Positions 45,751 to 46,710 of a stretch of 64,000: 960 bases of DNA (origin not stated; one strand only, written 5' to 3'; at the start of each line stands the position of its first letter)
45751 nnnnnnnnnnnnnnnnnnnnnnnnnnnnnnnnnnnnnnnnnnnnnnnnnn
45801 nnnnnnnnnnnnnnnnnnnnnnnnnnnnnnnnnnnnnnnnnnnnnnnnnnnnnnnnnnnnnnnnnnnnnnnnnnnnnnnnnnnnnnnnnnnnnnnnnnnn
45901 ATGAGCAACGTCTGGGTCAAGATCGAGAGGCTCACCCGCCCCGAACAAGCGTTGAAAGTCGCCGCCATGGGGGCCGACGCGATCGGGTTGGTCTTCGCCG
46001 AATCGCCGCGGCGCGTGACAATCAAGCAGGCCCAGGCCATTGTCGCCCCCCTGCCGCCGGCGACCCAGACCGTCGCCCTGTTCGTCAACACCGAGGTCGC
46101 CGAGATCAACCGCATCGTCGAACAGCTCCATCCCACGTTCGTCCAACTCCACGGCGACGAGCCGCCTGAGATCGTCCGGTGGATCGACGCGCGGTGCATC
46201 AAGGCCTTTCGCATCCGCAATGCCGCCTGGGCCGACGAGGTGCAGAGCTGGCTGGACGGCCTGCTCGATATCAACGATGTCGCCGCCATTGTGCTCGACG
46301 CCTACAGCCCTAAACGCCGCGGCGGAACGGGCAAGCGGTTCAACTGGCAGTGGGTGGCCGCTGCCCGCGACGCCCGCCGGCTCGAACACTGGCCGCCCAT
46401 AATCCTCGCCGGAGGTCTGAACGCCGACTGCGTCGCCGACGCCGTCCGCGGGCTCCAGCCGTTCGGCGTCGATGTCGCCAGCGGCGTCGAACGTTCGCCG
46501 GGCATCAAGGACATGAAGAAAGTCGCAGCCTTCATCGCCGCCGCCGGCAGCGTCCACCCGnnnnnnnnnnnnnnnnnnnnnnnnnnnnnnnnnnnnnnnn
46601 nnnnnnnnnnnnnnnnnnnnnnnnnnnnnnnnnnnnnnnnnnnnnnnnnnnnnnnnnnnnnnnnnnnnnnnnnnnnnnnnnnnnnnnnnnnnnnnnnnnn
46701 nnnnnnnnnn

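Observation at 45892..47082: TrpF fused to a C-terminal ankyrin-repeat domain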

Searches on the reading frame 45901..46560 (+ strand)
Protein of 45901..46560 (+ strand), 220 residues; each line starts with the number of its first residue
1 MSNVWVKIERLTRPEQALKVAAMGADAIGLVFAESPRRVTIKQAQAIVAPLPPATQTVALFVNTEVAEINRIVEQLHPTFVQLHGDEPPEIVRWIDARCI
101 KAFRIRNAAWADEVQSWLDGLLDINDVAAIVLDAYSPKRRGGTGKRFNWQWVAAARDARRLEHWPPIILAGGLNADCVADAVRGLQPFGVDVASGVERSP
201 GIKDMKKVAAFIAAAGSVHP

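Call 83: search_solved_structures(query=window:45901-46560:+, max_evalue=0.00001, show_alignments=5)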
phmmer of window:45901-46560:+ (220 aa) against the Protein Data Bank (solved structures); distinct sequences matched with E-value up to 0.00001: 9.
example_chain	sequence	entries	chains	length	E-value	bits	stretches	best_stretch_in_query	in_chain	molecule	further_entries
1lbm_A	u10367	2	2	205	2.4e-27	99.3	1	5-215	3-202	PHOSPHORIBOSYL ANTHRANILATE ISOMERASE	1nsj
1dl3_A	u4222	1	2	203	2.6e-24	89.4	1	5-215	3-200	PROTEIN (PHOSPHORIBOSYLANTRANILATE ISOMERASE)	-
4wui_A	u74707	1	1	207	7.5e-21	78.1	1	4-218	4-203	N-(5'-phosphoribosyl)anthranilate isomerase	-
1v5x_A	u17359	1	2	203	1.5e-19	73.8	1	6-217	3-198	Phosphoribosylanthranilate isomerase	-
4aaj_A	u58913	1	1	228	1e-13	54.7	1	4-217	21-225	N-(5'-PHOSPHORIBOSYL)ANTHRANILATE ISOMERASE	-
1pii_A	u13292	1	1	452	1.1e-13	54.6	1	8-211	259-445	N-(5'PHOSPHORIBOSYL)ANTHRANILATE ISOMERASE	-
5lhf_A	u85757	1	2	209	1.1e-13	54.6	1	17-214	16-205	N-(5'-phosphoribosyl)anthranilate isomerase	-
5lhe_A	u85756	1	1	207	1.2e-13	54.6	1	17-214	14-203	N-(5'-phosphoribosyl)anthranilate isomerase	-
2kzh_A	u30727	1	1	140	5.9e-06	29.4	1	8-89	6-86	Tryptophan biosynthesis protein trpCF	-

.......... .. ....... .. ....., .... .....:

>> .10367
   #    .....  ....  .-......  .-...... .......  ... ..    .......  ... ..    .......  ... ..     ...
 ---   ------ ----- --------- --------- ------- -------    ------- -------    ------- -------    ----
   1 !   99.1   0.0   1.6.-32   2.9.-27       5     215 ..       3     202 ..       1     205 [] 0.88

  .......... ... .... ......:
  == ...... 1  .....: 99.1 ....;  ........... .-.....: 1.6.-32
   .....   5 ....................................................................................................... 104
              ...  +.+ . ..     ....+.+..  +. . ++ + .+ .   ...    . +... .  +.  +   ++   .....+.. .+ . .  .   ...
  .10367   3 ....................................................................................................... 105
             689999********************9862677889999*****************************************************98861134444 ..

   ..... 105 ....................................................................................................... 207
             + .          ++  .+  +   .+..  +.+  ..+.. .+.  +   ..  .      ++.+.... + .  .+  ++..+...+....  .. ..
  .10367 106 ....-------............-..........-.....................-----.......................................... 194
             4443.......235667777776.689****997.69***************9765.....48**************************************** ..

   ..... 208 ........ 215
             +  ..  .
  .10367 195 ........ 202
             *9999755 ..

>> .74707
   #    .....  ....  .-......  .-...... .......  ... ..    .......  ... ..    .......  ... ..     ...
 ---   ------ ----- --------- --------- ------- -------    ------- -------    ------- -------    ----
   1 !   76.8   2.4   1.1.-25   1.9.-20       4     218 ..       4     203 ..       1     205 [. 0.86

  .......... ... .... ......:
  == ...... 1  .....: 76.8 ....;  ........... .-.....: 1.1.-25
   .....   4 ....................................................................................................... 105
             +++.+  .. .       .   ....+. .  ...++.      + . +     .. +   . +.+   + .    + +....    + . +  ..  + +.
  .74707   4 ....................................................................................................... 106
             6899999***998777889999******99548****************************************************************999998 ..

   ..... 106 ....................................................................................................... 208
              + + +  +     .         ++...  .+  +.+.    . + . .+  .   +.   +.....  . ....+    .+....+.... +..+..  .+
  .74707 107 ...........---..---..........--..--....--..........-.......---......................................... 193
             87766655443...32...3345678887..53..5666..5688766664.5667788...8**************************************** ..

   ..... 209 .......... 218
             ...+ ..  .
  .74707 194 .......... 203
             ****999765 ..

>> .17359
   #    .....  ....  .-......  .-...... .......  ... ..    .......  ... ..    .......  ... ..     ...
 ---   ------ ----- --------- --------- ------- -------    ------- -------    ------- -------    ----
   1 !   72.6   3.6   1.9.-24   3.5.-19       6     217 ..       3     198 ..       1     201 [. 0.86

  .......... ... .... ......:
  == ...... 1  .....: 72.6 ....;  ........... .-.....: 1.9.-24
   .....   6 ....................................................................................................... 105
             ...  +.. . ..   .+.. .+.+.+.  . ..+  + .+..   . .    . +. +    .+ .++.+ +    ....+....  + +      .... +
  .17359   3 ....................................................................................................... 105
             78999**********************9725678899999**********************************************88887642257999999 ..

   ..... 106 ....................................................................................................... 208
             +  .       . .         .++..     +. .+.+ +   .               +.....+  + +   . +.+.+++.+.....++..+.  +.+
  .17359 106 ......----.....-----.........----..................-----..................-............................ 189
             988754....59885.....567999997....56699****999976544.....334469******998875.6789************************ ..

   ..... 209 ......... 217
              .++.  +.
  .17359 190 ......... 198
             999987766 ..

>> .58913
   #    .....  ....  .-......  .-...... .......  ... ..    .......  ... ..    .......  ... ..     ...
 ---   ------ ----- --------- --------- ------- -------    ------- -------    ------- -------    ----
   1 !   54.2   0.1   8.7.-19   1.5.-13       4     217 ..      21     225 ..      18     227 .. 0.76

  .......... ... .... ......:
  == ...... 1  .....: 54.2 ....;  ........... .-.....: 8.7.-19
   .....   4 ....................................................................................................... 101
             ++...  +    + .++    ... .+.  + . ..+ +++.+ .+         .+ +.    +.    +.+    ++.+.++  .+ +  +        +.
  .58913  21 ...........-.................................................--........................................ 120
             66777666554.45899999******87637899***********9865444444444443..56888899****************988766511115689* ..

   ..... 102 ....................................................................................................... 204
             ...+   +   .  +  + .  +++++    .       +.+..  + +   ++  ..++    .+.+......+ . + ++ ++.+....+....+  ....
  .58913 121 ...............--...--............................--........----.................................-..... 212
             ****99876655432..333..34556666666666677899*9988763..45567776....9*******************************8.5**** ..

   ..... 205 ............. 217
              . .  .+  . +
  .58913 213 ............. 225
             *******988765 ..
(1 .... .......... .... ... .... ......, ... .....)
